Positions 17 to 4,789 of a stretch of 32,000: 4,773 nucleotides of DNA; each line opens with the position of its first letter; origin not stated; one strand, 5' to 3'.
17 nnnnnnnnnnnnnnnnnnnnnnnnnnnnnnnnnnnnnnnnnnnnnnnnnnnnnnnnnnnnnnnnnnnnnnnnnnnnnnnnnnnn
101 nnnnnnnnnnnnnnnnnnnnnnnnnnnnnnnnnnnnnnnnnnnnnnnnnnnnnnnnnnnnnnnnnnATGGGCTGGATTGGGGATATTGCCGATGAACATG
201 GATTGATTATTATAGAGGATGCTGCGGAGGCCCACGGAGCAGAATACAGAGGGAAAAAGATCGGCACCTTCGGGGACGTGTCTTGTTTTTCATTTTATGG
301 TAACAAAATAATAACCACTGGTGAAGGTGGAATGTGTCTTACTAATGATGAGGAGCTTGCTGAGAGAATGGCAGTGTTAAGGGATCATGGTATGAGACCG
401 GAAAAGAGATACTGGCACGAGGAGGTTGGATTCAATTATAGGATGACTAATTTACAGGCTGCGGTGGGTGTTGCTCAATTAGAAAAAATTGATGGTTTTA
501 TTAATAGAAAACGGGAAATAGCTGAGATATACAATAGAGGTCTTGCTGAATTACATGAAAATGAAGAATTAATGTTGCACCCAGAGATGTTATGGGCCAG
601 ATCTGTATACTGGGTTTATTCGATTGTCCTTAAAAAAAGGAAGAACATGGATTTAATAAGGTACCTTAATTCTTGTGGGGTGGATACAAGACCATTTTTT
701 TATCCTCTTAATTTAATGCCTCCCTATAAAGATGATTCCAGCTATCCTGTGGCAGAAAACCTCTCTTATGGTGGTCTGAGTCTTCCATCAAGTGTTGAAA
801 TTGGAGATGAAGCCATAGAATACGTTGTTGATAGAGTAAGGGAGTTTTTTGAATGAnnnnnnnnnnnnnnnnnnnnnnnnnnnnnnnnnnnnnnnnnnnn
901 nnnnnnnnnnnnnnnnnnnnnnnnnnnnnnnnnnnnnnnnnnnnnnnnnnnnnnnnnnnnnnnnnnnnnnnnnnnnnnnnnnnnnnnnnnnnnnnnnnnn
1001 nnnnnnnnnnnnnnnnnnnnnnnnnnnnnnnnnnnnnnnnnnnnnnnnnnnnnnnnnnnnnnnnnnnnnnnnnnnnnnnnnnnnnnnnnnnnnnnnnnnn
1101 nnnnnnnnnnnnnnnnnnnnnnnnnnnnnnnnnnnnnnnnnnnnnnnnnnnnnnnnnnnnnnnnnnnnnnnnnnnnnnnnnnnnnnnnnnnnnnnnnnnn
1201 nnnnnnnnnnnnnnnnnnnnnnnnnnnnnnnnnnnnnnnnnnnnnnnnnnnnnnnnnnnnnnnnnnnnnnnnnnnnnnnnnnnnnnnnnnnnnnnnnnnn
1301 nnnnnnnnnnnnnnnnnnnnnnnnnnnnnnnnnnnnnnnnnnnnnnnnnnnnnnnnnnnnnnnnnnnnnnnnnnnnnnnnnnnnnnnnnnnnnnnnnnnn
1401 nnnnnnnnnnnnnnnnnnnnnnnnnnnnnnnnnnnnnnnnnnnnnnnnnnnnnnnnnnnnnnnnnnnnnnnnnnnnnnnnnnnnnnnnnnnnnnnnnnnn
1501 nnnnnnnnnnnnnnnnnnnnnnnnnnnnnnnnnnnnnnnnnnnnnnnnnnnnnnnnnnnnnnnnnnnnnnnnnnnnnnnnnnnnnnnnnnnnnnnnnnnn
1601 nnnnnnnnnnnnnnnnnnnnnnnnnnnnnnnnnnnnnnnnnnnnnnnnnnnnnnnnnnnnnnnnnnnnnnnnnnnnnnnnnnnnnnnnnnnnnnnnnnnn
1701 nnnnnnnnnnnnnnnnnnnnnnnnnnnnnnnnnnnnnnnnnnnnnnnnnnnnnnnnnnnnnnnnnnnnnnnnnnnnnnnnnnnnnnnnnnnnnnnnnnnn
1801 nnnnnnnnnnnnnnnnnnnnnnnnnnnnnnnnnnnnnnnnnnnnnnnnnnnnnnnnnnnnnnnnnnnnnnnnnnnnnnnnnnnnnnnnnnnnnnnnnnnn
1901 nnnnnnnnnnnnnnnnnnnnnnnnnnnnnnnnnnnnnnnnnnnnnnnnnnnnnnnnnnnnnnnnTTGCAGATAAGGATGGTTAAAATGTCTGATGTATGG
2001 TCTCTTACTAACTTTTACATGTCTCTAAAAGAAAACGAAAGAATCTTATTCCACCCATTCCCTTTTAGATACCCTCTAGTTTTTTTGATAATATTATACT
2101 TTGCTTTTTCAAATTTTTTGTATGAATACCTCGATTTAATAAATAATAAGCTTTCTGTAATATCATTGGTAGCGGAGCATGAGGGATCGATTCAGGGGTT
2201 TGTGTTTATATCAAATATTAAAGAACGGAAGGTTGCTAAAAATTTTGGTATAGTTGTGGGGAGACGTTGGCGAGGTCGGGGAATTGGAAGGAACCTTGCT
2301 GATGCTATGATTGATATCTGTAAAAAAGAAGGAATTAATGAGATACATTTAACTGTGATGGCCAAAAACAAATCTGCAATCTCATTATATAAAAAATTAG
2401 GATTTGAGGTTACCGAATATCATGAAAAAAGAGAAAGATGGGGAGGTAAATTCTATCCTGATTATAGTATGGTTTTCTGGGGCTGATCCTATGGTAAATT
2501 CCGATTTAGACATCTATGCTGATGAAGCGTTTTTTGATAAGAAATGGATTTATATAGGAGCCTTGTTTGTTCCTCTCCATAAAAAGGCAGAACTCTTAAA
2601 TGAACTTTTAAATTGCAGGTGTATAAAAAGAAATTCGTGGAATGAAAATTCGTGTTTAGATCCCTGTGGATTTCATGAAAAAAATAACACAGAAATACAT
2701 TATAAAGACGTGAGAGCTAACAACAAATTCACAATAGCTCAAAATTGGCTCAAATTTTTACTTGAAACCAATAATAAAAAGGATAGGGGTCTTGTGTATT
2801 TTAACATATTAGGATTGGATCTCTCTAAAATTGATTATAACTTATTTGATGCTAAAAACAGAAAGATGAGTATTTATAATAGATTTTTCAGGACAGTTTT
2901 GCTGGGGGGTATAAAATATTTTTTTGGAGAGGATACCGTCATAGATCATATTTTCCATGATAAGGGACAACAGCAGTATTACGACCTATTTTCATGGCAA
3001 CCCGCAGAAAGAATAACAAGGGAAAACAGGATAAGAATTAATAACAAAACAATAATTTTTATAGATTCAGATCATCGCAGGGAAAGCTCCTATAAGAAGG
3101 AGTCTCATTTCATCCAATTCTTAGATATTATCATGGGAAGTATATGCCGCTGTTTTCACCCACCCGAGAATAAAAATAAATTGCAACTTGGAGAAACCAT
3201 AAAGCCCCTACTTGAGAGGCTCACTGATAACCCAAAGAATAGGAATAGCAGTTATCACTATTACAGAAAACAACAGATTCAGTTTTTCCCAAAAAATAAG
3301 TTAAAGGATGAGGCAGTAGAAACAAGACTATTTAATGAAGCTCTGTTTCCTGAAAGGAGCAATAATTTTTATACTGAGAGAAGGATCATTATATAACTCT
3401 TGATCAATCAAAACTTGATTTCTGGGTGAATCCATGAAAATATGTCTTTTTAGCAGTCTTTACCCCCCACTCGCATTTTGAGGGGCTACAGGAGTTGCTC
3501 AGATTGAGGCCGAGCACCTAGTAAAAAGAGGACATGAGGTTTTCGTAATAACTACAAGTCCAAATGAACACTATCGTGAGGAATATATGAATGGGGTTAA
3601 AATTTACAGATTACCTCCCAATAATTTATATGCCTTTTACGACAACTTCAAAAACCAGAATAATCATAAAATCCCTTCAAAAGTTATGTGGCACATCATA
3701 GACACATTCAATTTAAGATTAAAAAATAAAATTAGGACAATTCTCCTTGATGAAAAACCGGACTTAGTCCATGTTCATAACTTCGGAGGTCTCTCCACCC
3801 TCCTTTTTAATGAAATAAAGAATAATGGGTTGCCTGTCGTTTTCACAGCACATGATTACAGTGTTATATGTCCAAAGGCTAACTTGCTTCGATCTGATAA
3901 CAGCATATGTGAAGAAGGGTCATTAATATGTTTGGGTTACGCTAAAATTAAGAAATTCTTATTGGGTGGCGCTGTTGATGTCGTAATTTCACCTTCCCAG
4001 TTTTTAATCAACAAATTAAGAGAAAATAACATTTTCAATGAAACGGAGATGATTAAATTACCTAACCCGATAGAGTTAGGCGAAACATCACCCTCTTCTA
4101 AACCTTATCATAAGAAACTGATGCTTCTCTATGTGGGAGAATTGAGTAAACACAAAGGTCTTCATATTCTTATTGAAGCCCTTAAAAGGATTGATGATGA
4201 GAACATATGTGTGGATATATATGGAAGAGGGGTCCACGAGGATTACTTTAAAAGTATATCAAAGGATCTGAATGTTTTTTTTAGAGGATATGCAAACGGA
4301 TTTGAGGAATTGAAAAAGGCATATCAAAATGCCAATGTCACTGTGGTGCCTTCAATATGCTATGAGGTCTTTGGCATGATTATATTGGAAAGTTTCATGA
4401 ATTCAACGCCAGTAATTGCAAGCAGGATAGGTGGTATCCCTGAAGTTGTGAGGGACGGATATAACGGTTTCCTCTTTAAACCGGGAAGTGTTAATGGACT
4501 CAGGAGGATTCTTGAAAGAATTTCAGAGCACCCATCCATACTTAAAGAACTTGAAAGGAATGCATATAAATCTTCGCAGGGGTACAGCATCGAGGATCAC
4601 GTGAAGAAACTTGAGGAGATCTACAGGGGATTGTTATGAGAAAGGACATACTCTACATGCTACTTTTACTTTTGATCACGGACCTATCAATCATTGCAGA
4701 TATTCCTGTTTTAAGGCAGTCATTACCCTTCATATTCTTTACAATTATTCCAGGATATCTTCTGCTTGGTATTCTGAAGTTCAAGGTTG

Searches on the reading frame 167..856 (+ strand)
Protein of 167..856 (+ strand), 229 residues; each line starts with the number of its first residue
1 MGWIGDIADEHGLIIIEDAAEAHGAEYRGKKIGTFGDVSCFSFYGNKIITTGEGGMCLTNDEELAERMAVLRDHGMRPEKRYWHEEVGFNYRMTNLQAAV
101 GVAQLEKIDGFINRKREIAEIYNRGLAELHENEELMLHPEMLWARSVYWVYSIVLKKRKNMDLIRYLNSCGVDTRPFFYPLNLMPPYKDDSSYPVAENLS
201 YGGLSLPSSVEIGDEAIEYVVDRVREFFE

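Call 54: search_protein_families(library=pfam, proteins=[window:167-856:+], max_evalue=0.001)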
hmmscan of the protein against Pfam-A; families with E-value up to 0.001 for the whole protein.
window:167-856:+ (229 aa): 1 family
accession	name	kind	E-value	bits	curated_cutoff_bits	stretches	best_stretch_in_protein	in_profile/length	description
PF01041.23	DegT_DnrJ_EryC1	-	2.7e-78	264.2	19.8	1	1-225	128-360/360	DegT/DnrJ/EryC1/StrS aminotransferase family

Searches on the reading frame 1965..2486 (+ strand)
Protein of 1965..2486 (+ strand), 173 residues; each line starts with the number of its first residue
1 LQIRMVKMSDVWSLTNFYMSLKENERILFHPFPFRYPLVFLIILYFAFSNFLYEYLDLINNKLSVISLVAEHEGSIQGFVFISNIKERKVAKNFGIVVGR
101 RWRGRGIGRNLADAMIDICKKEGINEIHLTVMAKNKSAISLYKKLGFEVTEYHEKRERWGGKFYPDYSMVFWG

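Call 54: search_protein_families(library=pfam, proteins=[window:1965-2486:+], max_evalue=0.001)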
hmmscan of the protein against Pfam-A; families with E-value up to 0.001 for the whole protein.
window:1965-2486:+ (173 aa): 6 families
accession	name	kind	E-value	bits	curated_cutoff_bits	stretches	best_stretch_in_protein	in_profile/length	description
PF00583.31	Acetyltransf_1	-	2.2e-18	67.1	20.7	1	64-147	32-116/116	Acetyltransferase (GNAT) family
PF13673.13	Acetyltransf_10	-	6.5e-13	49.2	23.6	1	64-159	30-117/128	Acetyltransferase (GNAT) domain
PF13508.13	Acetyltransf_7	-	7e-13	49.2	27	1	68-149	6-84/84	Acetyltransferase (GNAT) domain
PF08445.16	FR47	-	4e-09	36.8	22.1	1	94-151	25-81/86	FR47-like protein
PF13420.13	Acetyltransf_4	-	1.9e-08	34.9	24.3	1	64-156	49-143/155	Acetyltransferase (GNAT) domain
PF13302.13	Acetyltransf_3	-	6.3e-08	33.8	25.4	1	71-148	61-138/138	Acetyltransferase (GNAT) domain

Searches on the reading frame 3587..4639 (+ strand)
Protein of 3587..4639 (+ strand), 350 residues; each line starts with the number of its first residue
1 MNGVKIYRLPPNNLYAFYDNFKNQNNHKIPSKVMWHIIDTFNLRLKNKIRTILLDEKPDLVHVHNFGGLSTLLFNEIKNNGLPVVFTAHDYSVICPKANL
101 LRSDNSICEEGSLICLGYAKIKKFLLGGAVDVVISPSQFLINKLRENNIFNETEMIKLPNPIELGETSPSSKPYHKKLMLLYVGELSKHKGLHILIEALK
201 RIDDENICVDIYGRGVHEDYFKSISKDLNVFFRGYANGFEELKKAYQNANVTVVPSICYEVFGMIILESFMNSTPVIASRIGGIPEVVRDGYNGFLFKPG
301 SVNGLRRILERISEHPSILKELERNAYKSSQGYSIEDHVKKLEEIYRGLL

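Call 54: search_protein_families(library=pfam, proteins=[window:3587-4639:+], max_evalue=0.001)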
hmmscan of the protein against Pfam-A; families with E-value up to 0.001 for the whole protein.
window:3587-4639:+ (350 aa): 5 families
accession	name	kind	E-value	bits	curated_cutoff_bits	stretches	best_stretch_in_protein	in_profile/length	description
PF00534.26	Glycos_transf_1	-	6.5e-34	117.4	26.4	1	169-328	7-171/172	Glycosyl transferases group 1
PF13692.12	Glyco_trans_1_4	-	5.9e-27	95.1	27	1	179-312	3-139/142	Glycosyl transferases group 1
PF13439.12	Glyco_transf_4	-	4e-10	40.4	28.5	1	40-164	55-168/170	Glycosyltransferase Family 4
PF20706.3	GT4-conflict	-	6.3e-07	29.1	26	1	167-291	187-323/385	Family 4 Glycosyltransferase in conflict systems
PF13579.12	Glyco_trans_4_4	-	0.00017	22.4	29.7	1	49-150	63-148/158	Glycosyl transferase 4-like domain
